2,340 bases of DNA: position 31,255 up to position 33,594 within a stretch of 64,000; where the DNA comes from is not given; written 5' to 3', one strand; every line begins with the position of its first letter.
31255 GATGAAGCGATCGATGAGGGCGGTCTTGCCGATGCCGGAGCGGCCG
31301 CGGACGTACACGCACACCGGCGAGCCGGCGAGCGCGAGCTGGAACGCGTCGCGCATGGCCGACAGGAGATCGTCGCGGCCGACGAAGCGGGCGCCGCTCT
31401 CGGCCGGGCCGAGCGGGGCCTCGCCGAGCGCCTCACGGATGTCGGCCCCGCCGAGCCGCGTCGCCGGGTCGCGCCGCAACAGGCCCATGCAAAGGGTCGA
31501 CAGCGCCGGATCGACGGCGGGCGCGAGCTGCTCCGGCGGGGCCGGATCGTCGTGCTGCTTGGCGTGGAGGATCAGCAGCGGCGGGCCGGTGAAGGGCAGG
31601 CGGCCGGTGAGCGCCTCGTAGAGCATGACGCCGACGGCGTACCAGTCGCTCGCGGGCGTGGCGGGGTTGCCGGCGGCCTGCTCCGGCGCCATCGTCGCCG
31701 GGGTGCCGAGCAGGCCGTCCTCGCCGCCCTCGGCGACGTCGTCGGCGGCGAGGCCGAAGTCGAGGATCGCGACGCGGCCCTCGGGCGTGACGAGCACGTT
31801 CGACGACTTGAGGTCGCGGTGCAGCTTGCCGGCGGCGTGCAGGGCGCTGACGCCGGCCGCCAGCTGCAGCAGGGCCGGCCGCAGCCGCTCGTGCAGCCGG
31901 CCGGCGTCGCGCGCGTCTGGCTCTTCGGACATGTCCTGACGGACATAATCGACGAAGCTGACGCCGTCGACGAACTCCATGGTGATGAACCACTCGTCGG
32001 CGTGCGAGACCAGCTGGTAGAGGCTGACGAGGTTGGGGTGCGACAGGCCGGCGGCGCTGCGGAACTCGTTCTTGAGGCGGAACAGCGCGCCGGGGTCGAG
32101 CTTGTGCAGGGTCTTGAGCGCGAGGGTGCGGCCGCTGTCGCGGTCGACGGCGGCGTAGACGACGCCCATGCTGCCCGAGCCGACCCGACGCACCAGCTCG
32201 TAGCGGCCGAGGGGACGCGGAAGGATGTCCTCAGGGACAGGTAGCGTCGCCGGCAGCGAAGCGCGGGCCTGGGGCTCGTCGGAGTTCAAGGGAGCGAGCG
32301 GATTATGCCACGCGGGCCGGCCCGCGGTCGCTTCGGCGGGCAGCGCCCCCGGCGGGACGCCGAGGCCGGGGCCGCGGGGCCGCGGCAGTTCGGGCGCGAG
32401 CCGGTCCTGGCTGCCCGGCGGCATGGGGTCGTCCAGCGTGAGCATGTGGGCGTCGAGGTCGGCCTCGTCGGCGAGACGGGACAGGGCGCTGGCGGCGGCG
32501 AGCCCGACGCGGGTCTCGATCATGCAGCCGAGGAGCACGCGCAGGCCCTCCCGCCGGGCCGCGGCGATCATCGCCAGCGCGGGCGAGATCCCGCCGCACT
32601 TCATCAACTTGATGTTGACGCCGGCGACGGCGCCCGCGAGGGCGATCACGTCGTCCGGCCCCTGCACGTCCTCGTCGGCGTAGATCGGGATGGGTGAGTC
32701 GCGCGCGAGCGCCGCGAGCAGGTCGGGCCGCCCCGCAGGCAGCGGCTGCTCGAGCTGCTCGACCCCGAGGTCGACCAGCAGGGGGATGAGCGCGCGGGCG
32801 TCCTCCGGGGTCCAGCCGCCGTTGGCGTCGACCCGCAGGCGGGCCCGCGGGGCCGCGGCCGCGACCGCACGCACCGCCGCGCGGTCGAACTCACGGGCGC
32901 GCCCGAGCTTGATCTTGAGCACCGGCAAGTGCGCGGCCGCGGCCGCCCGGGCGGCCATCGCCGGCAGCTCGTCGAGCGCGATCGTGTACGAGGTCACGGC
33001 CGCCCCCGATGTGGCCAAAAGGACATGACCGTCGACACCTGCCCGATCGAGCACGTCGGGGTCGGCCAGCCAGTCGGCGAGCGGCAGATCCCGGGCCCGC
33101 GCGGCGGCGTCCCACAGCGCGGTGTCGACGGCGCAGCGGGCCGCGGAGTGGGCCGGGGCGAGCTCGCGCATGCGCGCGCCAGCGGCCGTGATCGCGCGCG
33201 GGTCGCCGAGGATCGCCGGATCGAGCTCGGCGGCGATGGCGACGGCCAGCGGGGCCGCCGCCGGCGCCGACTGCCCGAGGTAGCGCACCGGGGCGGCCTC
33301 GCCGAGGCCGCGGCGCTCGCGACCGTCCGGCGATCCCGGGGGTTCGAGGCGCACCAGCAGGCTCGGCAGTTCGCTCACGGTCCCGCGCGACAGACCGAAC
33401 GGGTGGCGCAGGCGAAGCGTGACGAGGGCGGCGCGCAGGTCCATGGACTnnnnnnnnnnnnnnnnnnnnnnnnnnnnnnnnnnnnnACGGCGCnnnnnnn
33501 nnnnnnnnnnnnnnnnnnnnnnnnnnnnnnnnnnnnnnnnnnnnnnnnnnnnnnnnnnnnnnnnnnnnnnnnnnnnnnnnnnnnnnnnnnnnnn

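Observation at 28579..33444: In-frame fusion of a dipeptide-epimerase (enolase superfamily) domain to a Ser/Thr kinase-AAA-TPR protein, with a REP-like palindrome at the domain junction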

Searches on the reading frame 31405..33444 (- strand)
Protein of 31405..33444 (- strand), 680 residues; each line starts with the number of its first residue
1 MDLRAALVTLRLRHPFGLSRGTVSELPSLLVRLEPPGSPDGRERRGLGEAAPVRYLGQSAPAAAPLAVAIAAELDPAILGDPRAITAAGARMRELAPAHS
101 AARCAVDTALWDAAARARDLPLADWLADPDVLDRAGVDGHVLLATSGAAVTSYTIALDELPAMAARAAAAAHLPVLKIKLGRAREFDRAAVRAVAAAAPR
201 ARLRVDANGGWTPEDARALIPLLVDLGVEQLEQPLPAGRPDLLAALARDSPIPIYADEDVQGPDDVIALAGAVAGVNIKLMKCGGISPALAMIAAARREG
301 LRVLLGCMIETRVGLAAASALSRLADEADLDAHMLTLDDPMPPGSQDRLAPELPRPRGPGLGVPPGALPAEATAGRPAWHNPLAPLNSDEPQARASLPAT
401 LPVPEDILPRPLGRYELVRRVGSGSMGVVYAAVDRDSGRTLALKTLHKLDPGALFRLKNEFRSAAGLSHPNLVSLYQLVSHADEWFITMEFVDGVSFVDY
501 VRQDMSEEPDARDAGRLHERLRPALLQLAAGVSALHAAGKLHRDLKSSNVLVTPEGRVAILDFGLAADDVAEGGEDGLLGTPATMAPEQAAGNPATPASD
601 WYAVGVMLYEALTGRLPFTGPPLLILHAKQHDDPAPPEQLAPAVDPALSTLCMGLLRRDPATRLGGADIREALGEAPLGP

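Call 63: search_protein_representatives(protein=window:31405-33444:-)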
Query: 680 residues. Proteins with E-value up to 0.001 (for the whole library): 918633; up to 1e-10: 610281; up to 1e-30: 38895. The best 150 are listed.
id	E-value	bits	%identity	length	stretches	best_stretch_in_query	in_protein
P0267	3.2e-122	425.6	48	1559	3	407-673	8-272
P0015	1.6e-112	393.5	64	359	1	1-364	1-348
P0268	1.2e-107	377.5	45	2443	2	413-665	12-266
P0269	9.9e-105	367.8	45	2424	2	413-675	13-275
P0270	1.2e-102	361.0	46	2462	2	411-673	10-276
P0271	2.0e-100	353.6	43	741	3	510-674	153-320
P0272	1.5e-99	350.7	43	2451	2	409-674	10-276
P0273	6.4e-99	348.6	66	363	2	518-678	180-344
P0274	2.0e-97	343.7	45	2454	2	414-671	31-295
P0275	2.9e-96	339.9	44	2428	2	414-673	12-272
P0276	2.7e-95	336.6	43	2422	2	413-674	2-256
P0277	4.0e-94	332.8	32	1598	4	404-665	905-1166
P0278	4.8e-92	325.9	45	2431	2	413-674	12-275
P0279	1.0e-91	324.8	43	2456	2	406-673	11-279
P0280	3.6e-91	323.0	43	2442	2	414-674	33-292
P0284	3.1e-87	310.0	29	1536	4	405-647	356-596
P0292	5.3e-78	279.5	43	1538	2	408-672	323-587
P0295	2.8e-77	277.1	44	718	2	369-668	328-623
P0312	3.4e-74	266.9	36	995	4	414-672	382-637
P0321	7.0e-73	262.6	40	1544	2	369-669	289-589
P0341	1.3e-71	258.4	38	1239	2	384-673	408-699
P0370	4.2e-70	253.4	38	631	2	407-667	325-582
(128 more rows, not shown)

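Call 64: search_protein_families(library=pfam, proteins=[P0267, P0284, P0292, P0295, P0321, P0370, P0341, P0312], max_evalue=0.00001)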
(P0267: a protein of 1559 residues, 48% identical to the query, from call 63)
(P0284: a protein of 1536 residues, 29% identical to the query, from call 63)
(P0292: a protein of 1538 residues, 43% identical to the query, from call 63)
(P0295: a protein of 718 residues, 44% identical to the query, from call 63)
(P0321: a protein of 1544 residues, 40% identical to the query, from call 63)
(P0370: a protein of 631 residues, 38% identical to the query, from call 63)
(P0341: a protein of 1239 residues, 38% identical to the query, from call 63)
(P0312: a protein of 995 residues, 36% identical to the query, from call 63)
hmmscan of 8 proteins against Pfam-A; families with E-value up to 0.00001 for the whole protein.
P0267 (1559 aa): 5 families
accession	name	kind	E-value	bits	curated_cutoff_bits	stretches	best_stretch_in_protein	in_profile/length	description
PF00069.31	Pkinase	-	8.4e-76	255.3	31.7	3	24-269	13-258/263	Protein kinase domain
PF07714.23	PK_Tyr_Ser-Thr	-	3.3e-52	177.8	23.1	2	299-602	2-258/258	Protein tyrosine and serine/threonine kinase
PF13191.12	AAA_16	-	7.1e-28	98.6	32.6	1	631-813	2-166/167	AAA ATPase domain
PF03109.22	ABC1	-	9.7e-09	35.2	22.9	0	445-499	166-218/244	ABC1 atypical kinase-like domain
PF06293.20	Kdo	-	1.5e-06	28.2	21.3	0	451-492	121-166/207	Lipopolysaccharide kinase (Kdo/WaaP) family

P0284 (1536 aa): 10 families
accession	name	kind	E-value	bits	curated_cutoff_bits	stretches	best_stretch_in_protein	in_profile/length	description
PF00069.31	Pkinase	-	5e-183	606.7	31.7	4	911-1163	3-259/263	Protein kinase domain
PF07714.23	PK_Tyr_Ser-Thr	-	9.4e-125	415.5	23.1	4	912-1155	4-248/258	Protein tyrosine and serine/threonine kinase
PF03109.22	ABC1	-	5.5e-26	91.6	22.9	1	433-514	139-218/244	ABC1 atypical kinase-like domain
PF01636.29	APH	-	1.3e-17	64.8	23.2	0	473-511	158-198/239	Phosphotransferase enzyme family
PF06293.20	Kdo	-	2.7e-11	43.8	21.3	1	395-511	43-170/207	Lipopolysaccharide kinase (Kdo/WaaP) family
PF14531.12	Kinase-like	-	3e-11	43.5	25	0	741-815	156-237/289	Kinase-like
PF01163.29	RIO1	-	5.1e-11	43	22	0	409-508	55-149/187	RIO domain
PF17667.7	Pkinase_fungal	-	6.1e-10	38.8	24.1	0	731-803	287-367/387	Fungal protein kinase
PF20703.3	nSTAND1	-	9.5e-09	35.8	27.1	1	1192-1352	13-158/379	Novel STAND NTPase 1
PF19974.5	TCAD9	-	1.3e-08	34.9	40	0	1015-1050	288-321/429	Ternary complex associated domain 9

P0292 (1538 aa): 5 families
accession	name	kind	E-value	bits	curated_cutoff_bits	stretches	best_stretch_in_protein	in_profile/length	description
PF00069.31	Pkinase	-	9.3e-89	297.7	31.7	2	28-226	1-194/263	Protein kinase domain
PF07714.23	PK_Tyr_Ser-Thr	-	7.7e-59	199.5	23.1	2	31-228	4-203/258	Protein tyrosine and serine/threonine kinase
PF13191.12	AAA_16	-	7.8e-28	98.5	32.6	1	608-791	1-167/167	AAA ATPase domain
PF03109.22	ABC1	-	4.8e-09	36.2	22.9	0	448-483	181-216/244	ABC1 atypical kinase-like domain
PF06293.20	Kdo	-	1.4e-08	34.9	21.3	0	432-478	116-166/207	Lipopolysaccharide kinase (Kdo/WaaP) family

P0295 (718 aa): 6 families
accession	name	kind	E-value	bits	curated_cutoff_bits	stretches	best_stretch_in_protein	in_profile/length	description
PF00069.31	Pkinase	-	1.2e-90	304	31.7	2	372-619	2-252/263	Protein kinase domain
PF07714.23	PK_Tyr_Ser-Thr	-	1.7e-53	182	23.1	2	374-618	4-248/258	Protein tyrosine and serine/threonine kinase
PF03109.22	ABC1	-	4.7e-15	55.8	22.9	1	437-522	138-219/244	ABC1 atypical kinase-like domain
PF01636.29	APH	-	1.5e-11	44.9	23.2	0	394-518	67-198/239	Phosphotransferase enzyme family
PF17667.7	Pkinase_fungal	-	4.2e-10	39.3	24.1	0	131-218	292-379/387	Fungal protein kinase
PF06293.20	Kdo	-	2.7e-06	27.4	21.3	0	426-518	76-170/207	Lipopolysaccharide kinase (Kdo/WaaP) family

P0321 (1544 aa): 6 families
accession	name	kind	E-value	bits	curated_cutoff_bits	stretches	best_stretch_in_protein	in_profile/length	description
PF00069.31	Pkinase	-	1.6e-85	287.1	31.7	2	337-590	2-258/263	Protein kinase domain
PF07714.23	PK_Tyr_Ser-Thr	-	1.1e-54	186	23.1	2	337-590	2-255/258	Protein tyrosine and serine/threonine kinase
PF13191.12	AAA_16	-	4.6e-25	89.5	32.6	1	616-798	2-166/167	AAA ATPase domain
PF03109.22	ABC1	-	5.3e-10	39.3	22.9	0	373-489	115-218/244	ABC1 atypical kinase-like domain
PF06293.20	Kdo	-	2.6e-09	37.3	21.3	0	434-482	114-166/207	Lipopolysaccharide kinase (Kdo/WaaP) family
PF01636.29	APH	-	3.8e-09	37.1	23.2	1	17-130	3-110/239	Phosphotransferase enzyme family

P0370 (631 aa): 6 families
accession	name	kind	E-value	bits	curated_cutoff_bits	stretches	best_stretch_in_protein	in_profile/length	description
PF00069.31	Pkinase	-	6.5e-101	337.6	31.7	2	333-586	1-258/263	Protein kinase domain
PF07714.23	PK_Tyr_Ser-Thr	-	5.8e-70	236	23.1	2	336-585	4-254/258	Protein tyrosine and serine/threonine kinase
PF01636.29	APH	-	1.2e-12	48.6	23.2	0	123-155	165-198/239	Phosphotransferase enzyme family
PF14531.12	Kinase-like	-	3.6e-12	46.6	25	1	113-212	154-255/289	Kinase-like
PF03109.22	ABC1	-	9.5e-10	38.5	22.9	0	393-483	129-219/244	ABC1 atypical kinase-like domain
PF17667.7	Pkinase_fungal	-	2.7e-09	36.7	24.1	0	443-521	298-382/387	Fungal protein kinase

P0341 (1239 aa): 12 families
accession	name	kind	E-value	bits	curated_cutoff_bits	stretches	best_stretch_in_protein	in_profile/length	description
PF00069.31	Pkinase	-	4.9e-101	338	31.7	2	137-388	1-253/263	Protein kinase domain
PF07714.23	PK_Tyr_Ser-Thr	-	3.4e-64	217.1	23.1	2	440-688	3-248/258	Protein tyrosine and serine/threonine kinase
PF12799.13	LRR_4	-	1.4e-23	82.8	27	0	1140-1175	5-39/44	Leucine Rich repeats (2 copies)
PF03109.22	ABC1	-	2.8e-16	59.8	22.9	2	179-285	117-217/244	ABC1 atypical kinase-like domain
PF01636.29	APH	-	2.4e-15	57.4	23.2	0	542-586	154-198/239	Phosphotransferase enzyme family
PF13855.12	LRR_8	-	7.8e-15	54.8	27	0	1017-1072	2-57/61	Leucine rich repeat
PF23598.1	LRR_14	-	8.4e-13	48.2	40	2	933-1074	106-249/353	Leucine-rich repeat region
PF06293.20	Kdo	-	1.8e-07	31.3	21.3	0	433-590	17-174/207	Lipopolysaccharide kinase (Kdo/WaaP) family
PF01163.29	RIO1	-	3.8e-07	30.3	22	0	208-280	79-149/187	RIO domain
PF17667.7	Pkinase_fungal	-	6.6e-07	28.8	24.1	0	554-614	304-366/387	Fungal protein kinase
PF13516.12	LRR_6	-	7.7e-07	29.2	23.4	0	1040-1060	3-23/24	Leucine Rich repeat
PF14531.12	Kinase-like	-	1.9e-06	27.8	25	0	248-342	158-253/289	Kinase-like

P0312 (995 aa): 6 families
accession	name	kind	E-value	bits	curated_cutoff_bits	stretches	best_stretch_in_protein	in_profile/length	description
PF00069.31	Pkinase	-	2.4e-131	437.3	31.7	3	60-350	1-258/263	Protein kinase domain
PF07714.23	PK_Tyr_Ser-Thr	-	6.6e-89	298.1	23.1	3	62-344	3-249/258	Protein tyrosine and serine/threonine kinase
PF06293.20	Kdo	-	4.6e-08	33.2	21.3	0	145-194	105-155/207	Lipopolysaccharide kinase (Kdo/WaaP) family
PF01636.29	APH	-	5e-08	33.4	23.2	0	84-179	21-113/239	Phosphotransferase enzyme family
PF03109.22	ABC1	-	5.2e-06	26.2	22.9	0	134-194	144-204/244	ABC1 atypical kinase-like domain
PF19974.5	TCAD9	-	9.5e-06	25.5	40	0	159-203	281-324/429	Ternary complex associated domain 9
